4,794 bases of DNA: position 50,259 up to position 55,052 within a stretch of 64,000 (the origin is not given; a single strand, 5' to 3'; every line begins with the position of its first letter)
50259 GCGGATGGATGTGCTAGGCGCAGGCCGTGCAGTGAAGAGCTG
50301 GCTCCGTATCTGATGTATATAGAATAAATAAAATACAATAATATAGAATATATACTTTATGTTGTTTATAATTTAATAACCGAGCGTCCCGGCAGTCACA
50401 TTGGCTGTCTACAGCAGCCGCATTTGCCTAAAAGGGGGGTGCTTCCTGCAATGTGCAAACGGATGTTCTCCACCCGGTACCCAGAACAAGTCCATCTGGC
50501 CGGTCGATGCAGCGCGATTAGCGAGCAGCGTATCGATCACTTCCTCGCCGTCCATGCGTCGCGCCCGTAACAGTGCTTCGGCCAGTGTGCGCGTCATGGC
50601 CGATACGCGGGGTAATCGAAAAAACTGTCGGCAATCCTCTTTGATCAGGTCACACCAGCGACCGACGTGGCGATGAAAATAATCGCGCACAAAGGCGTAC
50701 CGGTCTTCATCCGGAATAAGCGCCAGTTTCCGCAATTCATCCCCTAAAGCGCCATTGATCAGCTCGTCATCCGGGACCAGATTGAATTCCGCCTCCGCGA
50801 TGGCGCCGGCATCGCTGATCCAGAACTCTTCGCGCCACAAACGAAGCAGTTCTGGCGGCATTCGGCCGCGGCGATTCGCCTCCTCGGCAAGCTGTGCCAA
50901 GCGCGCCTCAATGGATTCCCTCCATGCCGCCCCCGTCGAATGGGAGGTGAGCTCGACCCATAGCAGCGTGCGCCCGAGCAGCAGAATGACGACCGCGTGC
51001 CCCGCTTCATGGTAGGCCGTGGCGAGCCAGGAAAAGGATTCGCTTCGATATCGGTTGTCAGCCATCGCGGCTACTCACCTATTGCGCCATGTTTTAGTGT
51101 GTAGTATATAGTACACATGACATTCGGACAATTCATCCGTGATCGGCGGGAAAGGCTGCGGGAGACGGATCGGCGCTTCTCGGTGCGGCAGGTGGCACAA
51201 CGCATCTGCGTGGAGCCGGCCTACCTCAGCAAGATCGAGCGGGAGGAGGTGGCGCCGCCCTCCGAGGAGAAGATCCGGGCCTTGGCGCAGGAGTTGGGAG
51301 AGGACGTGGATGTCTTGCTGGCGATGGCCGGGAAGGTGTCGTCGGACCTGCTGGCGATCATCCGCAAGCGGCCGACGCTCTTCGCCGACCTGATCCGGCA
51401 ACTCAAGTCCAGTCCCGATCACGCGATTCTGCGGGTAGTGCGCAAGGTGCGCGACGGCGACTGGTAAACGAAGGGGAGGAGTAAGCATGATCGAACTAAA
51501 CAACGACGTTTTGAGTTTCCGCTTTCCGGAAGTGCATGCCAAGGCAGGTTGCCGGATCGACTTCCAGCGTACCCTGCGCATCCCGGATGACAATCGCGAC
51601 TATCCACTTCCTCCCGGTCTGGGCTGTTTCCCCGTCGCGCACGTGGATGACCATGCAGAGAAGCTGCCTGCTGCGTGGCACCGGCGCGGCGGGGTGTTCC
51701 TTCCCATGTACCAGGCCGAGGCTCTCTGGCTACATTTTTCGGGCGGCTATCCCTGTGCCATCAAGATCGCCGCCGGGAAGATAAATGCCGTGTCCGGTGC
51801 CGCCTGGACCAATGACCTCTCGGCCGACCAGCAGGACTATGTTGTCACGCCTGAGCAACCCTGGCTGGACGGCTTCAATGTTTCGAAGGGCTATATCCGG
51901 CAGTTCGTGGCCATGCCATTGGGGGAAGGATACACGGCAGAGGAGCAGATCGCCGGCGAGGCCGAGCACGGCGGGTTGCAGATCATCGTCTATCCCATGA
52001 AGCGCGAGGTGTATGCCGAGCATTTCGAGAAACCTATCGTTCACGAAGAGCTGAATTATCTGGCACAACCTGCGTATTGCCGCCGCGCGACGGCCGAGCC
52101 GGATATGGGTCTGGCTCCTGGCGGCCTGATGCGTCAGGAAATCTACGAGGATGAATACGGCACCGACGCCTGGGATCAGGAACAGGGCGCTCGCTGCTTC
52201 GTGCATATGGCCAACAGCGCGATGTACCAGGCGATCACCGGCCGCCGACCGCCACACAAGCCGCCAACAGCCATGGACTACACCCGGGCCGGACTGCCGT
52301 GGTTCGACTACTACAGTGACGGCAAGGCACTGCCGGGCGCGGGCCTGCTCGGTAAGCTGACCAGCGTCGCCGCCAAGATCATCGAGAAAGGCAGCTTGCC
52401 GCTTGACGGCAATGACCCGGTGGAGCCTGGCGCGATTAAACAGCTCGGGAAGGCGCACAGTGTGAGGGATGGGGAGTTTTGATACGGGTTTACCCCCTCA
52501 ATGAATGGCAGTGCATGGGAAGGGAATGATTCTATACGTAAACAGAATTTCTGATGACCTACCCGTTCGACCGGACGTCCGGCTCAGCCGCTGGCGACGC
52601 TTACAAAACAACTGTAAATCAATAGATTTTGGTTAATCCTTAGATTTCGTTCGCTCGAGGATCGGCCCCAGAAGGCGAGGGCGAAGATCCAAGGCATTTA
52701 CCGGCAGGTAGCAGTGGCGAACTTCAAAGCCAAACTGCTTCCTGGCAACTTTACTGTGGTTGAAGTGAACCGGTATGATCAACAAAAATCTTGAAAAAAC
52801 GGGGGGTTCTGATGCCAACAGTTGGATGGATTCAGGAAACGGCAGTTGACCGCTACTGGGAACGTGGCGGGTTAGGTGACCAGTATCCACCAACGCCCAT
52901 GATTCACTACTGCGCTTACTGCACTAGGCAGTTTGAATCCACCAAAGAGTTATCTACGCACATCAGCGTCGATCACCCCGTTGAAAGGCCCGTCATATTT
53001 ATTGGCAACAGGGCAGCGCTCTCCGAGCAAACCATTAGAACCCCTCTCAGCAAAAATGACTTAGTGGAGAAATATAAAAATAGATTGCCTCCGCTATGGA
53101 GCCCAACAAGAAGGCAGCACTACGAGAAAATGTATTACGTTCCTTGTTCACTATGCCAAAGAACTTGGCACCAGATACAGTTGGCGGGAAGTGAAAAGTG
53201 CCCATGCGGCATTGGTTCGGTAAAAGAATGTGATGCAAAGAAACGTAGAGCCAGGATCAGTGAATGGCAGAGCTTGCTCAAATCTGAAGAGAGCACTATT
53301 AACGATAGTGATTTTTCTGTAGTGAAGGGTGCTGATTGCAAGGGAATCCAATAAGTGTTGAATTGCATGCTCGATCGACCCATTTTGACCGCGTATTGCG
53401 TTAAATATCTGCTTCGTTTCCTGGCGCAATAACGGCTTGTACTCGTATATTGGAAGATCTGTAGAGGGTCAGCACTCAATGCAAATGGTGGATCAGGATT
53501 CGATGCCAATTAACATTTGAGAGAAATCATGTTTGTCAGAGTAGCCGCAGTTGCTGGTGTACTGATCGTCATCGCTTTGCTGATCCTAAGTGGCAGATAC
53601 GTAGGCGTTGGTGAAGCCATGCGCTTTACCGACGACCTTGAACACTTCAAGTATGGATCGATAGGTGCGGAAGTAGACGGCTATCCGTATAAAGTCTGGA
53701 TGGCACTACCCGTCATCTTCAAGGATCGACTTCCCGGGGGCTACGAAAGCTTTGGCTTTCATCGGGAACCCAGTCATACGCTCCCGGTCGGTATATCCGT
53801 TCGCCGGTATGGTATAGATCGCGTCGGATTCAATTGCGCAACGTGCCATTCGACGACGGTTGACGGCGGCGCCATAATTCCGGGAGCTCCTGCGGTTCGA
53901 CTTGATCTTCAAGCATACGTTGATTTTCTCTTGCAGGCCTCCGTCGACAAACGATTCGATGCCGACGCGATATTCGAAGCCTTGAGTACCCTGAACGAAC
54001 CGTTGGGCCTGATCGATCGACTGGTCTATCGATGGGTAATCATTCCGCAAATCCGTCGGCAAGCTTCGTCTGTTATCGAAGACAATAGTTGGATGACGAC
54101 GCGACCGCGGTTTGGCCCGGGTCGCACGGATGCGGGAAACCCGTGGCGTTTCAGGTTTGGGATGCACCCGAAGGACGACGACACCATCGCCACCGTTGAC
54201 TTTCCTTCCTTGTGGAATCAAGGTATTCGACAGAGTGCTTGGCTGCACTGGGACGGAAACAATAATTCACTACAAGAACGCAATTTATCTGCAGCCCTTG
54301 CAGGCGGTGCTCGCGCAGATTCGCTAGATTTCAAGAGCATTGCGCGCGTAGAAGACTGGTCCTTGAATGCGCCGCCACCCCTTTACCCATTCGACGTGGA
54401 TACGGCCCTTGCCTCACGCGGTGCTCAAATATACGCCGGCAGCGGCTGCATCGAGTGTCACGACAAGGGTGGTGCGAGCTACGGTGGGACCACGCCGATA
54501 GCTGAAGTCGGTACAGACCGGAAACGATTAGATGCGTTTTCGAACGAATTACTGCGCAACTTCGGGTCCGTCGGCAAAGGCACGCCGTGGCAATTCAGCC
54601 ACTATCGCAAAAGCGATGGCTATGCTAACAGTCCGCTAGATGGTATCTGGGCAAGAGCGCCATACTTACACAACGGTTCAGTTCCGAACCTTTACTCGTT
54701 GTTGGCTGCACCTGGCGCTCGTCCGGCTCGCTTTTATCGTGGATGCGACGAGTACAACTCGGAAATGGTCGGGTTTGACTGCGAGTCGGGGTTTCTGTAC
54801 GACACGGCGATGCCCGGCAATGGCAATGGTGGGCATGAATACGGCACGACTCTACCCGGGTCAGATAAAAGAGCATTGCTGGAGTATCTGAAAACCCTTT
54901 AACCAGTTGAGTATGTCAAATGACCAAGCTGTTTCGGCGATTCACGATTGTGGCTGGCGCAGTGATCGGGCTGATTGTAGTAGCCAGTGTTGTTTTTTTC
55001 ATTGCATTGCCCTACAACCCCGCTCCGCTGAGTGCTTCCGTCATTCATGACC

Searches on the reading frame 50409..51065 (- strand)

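Call 19: search_protein_families(library=pfam, proteins=[window:50409-51065:-], max_evalue=0.01)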
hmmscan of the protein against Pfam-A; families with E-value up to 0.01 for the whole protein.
window:50409-51065:- (218 aa): 1 family
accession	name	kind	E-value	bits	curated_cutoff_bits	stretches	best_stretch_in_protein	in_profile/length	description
PF13398.12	Peptidase_M50B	-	2.4e-06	27.8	26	1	8-51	17-60/201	Peptidase M50B-like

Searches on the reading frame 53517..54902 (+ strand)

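Call 11: search_protein_families(library=ncbifam, proteins=[window:53517-54902:+], max_evalue=0.001)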
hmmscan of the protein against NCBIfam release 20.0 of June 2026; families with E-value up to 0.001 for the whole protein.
window:53517-54902:+ (461 aa): 4 families
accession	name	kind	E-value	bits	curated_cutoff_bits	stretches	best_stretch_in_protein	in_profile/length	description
NF040606.1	CytoC_perox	subfamily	6e-54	184.1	150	2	362-460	419-524/524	di-heme-cytochrome C peroxidase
NF051462.1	RoxC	equivalog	5.6e-22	77.7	900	2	367-429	651-711/812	putative rubber dioxygenase RoxC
NF050034.1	RoxB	equivalog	3.6e-18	65.4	900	2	365-408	477-519/652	rubber dioxygenase RoxB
NF050033.2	RoxA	exception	2.1e-16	59.6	1000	2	362-409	505-551/673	rubber dioxygenase RoxA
